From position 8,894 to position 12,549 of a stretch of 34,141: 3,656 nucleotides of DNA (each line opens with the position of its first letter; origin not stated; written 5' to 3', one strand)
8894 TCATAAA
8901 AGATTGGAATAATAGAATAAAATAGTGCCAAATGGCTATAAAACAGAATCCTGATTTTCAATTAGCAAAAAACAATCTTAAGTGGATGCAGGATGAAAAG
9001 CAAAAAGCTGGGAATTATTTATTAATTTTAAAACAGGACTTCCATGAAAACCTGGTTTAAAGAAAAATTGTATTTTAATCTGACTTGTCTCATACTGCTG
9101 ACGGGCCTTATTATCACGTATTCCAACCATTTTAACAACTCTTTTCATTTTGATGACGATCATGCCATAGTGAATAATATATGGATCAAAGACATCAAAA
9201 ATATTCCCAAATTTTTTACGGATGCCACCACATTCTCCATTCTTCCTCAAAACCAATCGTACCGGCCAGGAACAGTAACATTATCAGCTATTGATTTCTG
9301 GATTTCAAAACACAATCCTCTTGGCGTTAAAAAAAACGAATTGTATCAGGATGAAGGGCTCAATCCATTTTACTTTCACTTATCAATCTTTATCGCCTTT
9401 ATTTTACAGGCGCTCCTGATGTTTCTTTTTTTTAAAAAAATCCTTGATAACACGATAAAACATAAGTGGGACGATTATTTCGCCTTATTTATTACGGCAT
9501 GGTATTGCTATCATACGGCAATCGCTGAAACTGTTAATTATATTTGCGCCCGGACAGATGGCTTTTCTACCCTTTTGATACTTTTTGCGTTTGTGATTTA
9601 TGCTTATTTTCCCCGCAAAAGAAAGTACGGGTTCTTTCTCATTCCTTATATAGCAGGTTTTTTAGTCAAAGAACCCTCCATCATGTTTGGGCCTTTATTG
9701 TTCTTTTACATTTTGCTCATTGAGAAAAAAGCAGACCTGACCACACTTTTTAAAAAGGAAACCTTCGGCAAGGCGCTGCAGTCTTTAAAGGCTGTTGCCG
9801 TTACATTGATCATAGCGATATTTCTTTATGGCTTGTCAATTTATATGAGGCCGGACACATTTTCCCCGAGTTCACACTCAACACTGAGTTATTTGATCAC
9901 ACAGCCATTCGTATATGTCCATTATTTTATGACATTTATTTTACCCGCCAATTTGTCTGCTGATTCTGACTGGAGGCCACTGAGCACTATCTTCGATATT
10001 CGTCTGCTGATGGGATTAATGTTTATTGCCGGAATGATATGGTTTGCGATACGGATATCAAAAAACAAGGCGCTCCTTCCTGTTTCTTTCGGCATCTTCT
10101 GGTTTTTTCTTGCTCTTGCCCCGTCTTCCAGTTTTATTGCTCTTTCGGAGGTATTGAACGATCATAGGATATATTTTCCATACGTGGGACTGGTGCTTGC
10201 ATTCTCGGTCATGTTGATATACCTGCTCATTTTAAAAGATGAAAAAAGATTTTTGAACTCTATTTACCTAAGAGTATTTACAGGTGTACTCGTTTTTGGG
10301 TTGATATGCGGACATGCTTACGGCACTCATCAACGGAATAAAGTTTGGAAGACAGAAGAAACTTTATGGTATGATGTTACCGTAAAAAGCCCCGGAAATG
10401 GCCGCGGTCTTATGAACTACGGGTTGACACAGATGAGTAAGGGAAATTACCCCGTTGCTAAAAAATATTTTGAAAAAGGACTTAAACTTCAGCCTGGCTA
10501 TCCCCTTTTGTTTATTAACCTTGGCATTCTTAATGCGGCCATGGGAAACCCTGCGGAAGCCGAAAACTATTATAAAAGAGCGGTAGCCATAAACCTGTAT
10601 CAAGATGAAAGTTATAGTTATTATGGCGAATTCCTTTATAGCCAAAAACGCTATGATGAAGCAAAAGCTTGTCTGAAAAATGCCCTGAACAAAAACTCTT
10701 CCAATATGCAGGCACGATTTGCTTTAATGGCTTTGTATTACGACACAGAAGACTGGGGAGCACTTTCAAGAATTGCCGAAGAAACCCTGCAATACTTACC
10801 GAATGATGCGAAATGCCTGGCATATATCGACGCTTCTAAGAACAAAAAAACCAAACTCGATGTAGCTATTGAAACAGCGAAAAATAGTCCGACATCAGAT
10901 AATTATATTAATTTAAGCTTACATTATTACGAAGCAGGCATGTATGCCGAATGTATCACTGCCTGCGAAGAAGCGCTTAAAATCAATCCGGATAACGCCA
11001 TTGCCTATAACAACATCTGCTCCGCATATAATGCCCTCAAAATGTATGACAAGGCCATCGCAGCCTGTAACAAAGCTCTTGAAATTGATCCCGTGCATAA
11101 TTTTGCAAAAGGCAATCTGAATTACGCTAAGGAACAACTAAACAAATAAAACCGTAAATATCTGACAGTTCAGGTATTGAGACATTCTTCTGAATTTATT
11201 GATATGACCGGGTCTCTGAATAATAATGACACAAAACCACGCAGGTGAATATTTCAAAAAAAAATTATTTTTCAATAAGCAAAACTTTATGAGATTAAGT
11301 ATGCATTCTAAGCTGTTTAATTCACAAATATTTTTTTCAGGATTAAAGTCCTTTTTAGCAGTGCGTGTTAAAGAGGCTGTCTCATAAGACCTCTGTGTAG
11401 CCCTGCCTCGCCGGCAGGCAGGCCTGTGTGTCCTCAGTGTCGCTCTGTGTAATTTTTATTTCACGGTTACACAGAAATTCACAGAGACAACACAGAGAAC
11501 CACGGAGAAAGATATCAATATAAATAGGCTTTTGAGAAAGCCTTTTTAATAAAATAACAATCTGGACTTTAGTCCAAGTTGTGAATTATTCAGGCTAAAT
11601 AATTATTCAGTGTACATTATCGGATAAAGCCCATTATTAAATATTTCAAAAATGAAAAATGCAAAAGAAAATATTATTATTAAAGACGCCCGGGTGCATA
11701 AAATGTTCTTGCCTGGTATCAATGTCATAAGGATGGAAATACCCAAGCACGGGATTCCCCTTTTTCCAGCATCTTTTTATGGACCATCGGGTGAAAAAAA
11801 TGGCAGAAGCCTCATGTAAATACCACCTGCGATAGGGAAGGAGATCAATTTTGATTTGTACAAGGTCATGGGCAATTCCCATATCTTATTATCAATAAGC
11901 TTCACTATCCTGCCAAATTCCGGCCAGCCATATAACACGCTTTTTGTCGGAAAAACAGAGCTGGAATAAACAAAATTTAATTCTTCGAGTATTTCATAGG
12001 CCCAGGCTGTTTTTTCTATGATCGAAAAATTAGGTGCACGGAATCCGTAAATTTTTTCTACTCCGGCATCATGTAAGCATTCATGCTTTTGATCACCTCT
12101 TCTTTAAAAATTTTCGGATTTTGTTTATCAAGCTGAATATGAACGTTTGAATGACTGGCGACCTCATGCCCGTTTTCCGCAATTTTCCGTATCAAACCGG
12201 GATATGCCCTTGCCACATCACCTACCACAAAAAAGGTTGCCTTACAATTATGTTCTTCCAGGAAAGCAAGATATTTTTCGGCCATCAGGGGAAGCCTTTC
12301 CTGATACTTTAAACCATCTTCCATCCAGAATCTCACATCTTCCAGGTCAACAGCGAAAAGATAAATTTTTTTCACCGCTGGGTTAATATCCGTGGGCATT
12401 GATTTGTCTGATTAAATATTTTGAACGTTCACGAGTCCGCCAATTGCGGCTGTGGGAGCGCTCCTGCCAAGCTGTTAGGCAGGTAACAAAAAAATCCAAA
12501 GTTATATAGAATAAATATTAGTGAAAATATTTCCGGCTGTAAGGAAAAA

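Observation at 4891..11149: Candidate uncharacterised three-component periplasmic glycosylation system: GT2, small membrane protein, B12-radical SAM and a TMTC-like GT-C/TPR enzyme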

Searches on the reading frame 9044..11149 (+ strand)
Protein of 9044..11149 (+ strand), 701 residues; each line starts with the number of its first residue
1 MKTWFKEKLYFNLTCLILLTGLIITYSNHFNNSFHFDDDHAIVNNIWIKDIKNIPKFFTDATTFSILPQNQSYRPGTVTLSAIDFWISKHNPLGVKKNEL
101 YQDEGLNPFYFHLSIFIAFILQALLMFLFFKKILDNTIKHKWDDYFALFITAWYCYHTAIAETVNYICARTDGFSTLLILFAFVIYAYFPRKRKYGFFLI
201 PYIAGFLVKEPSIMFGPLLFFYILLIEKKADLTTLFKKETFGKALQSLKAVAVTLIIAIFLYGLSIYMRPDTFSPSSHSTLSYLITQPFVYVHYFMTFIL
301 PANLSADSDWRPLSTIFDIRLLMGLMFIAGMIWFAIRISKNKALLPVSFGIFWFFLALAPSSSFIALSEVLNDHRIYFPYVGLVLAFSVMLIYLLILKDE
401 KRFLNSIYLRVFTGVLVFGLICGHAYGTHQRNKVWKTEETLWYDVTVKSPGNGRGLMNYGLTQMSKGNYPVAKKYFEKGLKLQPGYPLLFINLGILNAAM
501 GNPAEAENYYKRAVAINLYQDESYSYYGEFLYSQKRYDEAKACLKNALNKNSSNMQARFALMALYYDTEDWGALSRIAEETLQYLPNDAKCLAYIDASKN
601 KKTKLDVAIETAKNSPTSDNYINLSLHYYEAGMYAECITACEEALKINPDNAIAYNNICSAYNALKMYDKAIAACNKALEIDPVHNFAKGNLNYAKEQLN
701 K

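Call 4: search_protein_families(library=pfam, proteins=[window:9044-11149:+], max_evalue=0.01)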
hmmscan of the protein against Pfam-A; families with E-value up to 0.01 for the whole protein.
window:9044-11149:+ (701 aa): 16 families
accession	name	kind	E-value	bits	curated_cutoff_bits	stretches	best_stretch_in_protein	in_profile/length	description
PF07719.23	TPR_2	-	1.1e-28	97.4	27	5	621-651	4-34/34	Tetratricopeptide repeat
PF00515.34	TPR_1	-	1.5e-26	91.5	27.8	3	652-683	1-32/34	Tetratricopeptide repeat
PF13181.12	TPR_8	-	1.2e-18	66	25.7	2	654-684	3-33/34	Tetratricopeptide repeat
PF13424.12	TPR_12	-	1.4e-17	64.1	30.1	2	456-516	6-74/77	Tetratricopeptide repeat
PF13428.12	TPR_14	-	3.4e-17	61.7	23.5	0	524-562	4-42/44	Tetratricopeptide repeat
PF14559.12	TPR_19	-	5.6e-16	59.1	25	2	629-683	2-56/68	Tetratricopeptide repeat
PF13432.12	TPR_16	-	6e-15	55.8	32.7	2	624-683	3-62/65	Tetratricopeptide repeat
PF13414.12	TPR_11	-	1.4e-12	47.5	26.8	2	628-662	4-38/42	TPR repeat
PF13374.12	TPR_10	-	3e-08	33.9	27.5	0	492-516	7-31/42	Tetratricopeptide repeat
PF23914.1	TPR_CcmH_CycH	-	3.5e-08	33.9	42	0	493-588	56-154/158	Cytochrome c-type biogenesis protein H TPR domain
PF13174.12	TPR_6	-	3.1e-06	27.9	26.3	0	526-550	5-29/33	Tetratricopeptide repeat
PF13431.12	TPR_17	-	7.8e-06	26.2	24.4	1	640-672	1-33/34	Tetratricopeptide repeat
PF13371.12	TPR_9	-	1.3e-05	25.5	35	0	465-515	7-57/73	Tetratricopeptide repeat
PF12895.13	ANAPC3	-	9.7e-05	23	27.2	1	504-571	6-72/82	Anaphase-promoting complex, cyclosome, subunit 3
PF13176.12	TPR_7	-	0.005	17.3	27.9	0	491-516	3-28/36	Tetratricopeptide repeat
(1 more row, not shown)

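Call 5: search_protein_families(library=ncbifam, proteins=[window:9044-11149:+], max_evalue=0.01)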
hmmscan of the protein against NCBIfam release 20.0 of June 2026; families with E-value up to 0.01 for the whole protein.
window:9044-11149:+ (701 aa): 18 families
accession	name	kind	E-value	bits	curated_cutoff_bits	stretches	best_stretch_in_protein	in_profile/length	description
TIGR02521.1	type_IV_pilW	equivalog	1.9e-19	70.2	154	2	457-554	35-132/234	type IV pilus biogenesis/stability protein PilW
TIGR02917.1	PEP_TPR_lipo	equivalog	1.7e-17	62.7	312.2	2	523-695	467-644/899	XrtA/PEP-CTERM system TPR-repeat protein PrsT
NF040959.1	MamA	equivalog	2.6e-12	46.6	200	2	622-699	109-186/204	magnetosome protein MamA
NF033762.1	social_mot_Tgl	equivalog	1.8e-10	40.6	225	2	458-550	36-129/252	social motility TPR repeat lipoprotein Tgl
TIGR00990.1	3a0801s09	subfamily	1.4e-08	33.9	757.25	1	464-542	410-488/615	mitochondrial import receptor subunit TOM70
NF033920.0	C39_PA2778_fam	equivalog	1.8e-08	34.1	150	2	432-516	169-253/255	PA2778 family cysteine peptidase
NF008391.2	PRK11189.1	equivalog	7.3e-06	25.7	250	1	640-691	87-138/297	lipoprotein NlpI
NF033758.1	gliding_GltE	equivalog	1.9e-05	23.8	225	0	534-614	99-179/411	adventurous gliding motility TPR repeat lipoprotein GltE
TIGR03939.1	PGA_TPR_OMP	equivalog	2.4e-05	22.8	366.65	0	462-549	404-491/800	poly-beta-1,6 N-acetyl-D-glucosamine export porin PgaA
TIGR04510.1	mod_pep_cyc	subfamily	0.00018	20.1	400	0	442-585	490-629/814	putative peptide modification system cyclase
TIGR02552.1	LcrH_SycD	equivalog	0.00024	20.8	104.8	1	458-555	23-120/136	SycD/LcrH family type III secretion system chaperone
TIGR00540.1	TPR_hemY_coli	hypoth_equivalog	0.00031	19.6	142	0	460-512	333-384/385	heme biosynthesis-associated TPR protein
NF040561.1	PrimPol_Msp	equivalog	0.00044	18.9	200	1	502-601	6-98/515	CRISPR-associated primase-polymerase type A1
NF041522.1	TPR_sll0314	equivalog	0.001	18.4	225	0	530-583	27-80/275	Sll0314/Alr1548 family TPR repeat-containing protein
NF053607.1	CHU_0125_OmpA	equivalog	0.0016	17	620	1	460-556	26-122/639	CHU_0125 family OmpA-like outer membrane integrity protein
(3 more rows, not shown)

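Call 6: search_solved_structures(query=window:9044-11149:+, max_evalue=0.01)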
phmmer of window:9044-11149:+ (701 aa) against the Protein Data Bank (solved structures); distinct sequences matched with E-value up to 0.01: 95 (the best 60 are shown).
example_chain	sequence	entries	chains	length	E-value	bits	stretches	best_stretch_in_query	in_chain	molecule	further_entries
9qhb_A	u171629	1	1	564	5.2e-47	164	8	619-698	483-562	Engineered tetratricopeptide repeat protein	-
8bu0_A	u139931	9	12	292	1.9e-29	105.9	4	619-698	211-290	Consensus tetratricopeptide repeat protein | Crystal structure of an 8-repeat consensus TPR superhelix with Zinc. | Monomer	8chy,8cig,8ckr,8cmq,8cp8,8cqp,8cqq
9qhc_A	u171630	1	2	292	6e-26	94.4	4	619-698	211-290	Engineered tetratricopeptide repeat protein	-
1na0_A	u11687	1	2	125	1.6e-15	59.9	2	621-698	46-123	designed protein CTPR3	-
6v8e_A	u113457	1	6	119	2.8e-14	55.8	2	616-698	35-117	Designed protein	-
8ch0_A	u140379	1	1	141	5.4e-14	54.9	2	619-683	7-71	Consensus tetratricopeptide repeat protein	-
2fo7_A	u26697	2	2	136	8e-14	54.3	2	619-683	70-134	SYNTHETIC CONSENSUS TPR PROTEIN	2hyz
3kd7_A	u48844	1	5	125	1.6e-13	53.3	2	621-698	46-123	CTPR390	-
7obi_A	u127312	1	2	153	1.8e-13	53.2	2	623-693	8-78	CTPR-rv4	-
9gzg_A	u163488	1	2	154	3.8e-13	52.1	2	624-698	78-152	Engineered CTPR protein with glutamic acids for conductivity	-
6vfi_B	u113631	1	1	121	5.4e-13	51.6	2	616-694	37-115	O43_dn18B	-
8ump_A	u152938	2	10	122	7e-13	51.2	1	610-698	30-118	T33-ml35-redesigned-TPR-domain-fold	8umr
2wqh_A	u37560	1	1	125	1.6e-11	46.8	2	621-698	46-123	CTPR3Y3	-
1w3b_A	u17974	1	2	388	2.3e-11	46.2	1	466-693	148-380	UDP-N-ACETYLGLUCOSAMINE--PEPTIDE N-ACETYLGLUCOSAMINYLTRANSFERASE 110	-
6eou_A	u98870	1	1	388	2.9e-11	45.9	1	466-693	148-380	UDP-N-acetylglucosamine--peptide N-acetylglucosaminyltransferase 110 kDa subunit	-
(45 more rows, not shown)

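Call 35: predict_structure(alignment_id=A2)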
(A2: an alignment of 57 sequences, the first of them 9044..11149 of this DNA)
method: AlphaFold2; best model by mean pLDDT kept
length: 701 residues; sequences in the alignment: 57
mean_pLDDT: 90.7   pTM: 0.82
mean pLDDT of the five models: 90.7, 90.6, 89.3, 88.8, 88.3
residues with pLDDT >= 90: 480; 70-90: 196; 50-70: 24; < 50: 1
segments of 3 or more residues with pLDDT < 50: none
pLDDT, mean of each block of 10 residues (from residue 1): 74 96 92 74 87 92 80 91 95 89 89 94 98 96 96 95 81 94 98 95 94 94 97 93 97 96 90 75 89 91 81 91 96 97 97 90 64 77 97 95 95 95 94 87 91 93 93 97 92 95 96 90 94 95 94 87 92 93 82 87 79 84 90 91 94 94 94 94 88 89 76
secondary structure, 60 per line:
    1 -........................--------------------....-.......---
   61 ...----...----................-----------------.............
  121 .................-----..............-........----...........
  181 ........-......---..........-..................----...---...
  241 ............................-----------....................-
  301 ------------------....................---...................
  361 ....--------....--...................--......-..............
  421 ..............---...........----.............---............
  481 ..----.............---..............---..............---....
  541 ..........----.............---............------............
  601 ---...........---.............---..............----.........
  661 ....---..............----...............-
elements in order (helices of 4 or more, strands of 3 or more residues): H2-25 H46-49 H51-57 H75-90 H108-137 H143-156 H158-165 H170-188 H190-195 H199-208 H210-227 H238-268 H280-299 H319-338 H342-364 H373-376 H379-397 H400-405 H407-434 H438-448 H453-465 H469-482 H487-499 H503-516 H520-533 H537-550 H555-567 H571-582 H589-600 H604-614 H618-630 H634-647 H652-664 H668-681 H686-700

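Call 38: fold_search(model_id=the predicted structure, library=pdb)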
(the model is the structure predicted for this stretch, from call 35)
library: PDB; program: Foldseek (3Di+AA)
matches with E <= 10: 1514; with E <= 0.001: 248
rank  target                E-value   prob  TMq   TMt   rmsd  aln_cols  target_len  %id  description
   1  8chy                  6.5e-09  1.00  0.21  0.46   9.1       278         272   26  Crystal structure of an 8-repeat consensus TPR superhelix with Zinc. (released 2024-02-21)
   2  9qhb                  2.8e-08  1.00  0.25  0.55   7.7       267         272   25  Crystal structure of 16-repeat CTPR protein with eliminated coordination sites (released 2025-10-22)
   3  9qhc_B                3.1e-08  1.00  0.22  0.46   8.8       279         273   25  Crystal structure of 8-repeat CTPR protein with eliminated coordination sites (released 2025-10-22)
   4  9qhc_A                4.2e-08  1.00  0.23  0.50   8.6       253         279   27  Crystal structure of 8-repeat CTPR protein with eliminated coordination sites (released 2025-10-22)
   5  1w3b_A                5.2e-08  1.00  0.24  0.38  17.2       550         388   14  The superhelical TPR domain of O-linked GlcNAc transferase reveals structural similarities to importin alpha. (released 2004-09-09)
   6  6eou                  6.1e-08  1.00  0.25  0.45   9.2       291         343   21  O-GlcNAc transferase TPR domain with the intellectual disability associated mutation L254F (released 2018-05-09)
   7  1w3b_B                1.6e-07  1.00  0.26  0.44  11.8       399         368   15  The superhelical TPR domain of O-linked GlcNAc transferase reveals structural similarities to importin alpha. (released 2004-09-09)
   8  8dth_B                3.0e-07  1.00  0.19  0.19  11.4       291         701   21  Cryo-EM structure of Arabidopsis SPY alternative conformation 2 (released 2023-03-08)
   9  8dtg_B                3.2e-07  1.00  0.19  0.18  12.6       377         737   18  Cryo-EM structure of Arabidopsis SPY alternative conformation 1 (released 2023-03-08)
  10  7yea_A                3.2e-07  1.00  0.25  0.18  17.2       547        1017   15  Human O-GlcNAc transferase Dimer (released 2023-07-12)
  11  7y4i_A                4.9e-07  1.00  0.20  0.18  15.3       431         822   18  Crystal structure of SPINDLY in complex with GDP (released 2022-12-07)
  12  9gaw_Q                7.9e-07  1.00  0.22  0.30  20.6       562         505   13  High-resolution structure of the Anaphase-promoting complex/cyclosome (APC/C) bound to co-activator Cdh1 (released 2024-08-14)
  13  7y4i_B                8.2e-07  1.00  0.20  0.18  15.1       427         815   18  Crystal structure of SPINDLY in complex with GDP (released 2022-12-07)
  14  2xpi_D                8.2e-07  1.00  0.24  0.30  24.4       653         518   14  Crystal structure of APC/C hetero-tetramer Cut9-Hcn1 (released 2011-03-30)
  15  7ntf_B                8.8e-07  1.00  0.25  0.22   8.5       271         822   20  Cryo-EM structure of unliganded O-GlcNAc transferase (released 2021-11-17)
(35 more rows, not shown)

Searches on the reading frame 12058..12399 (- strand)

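Call 65: search_protein_families(library=pfam, proteins=[window:12058-12399:-], max_evalue=0.001)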
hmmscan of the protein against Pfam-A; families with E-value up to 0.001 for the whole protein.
window:12058-12399:- (113 aa): 1 family
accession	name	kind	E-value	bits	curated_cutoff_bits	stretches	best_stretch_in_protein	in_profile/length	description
PF01522.26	Polysacc_deac_1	-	9.9e-15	55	23.1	1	39-104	20-85/124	Polysaccharide deacetylase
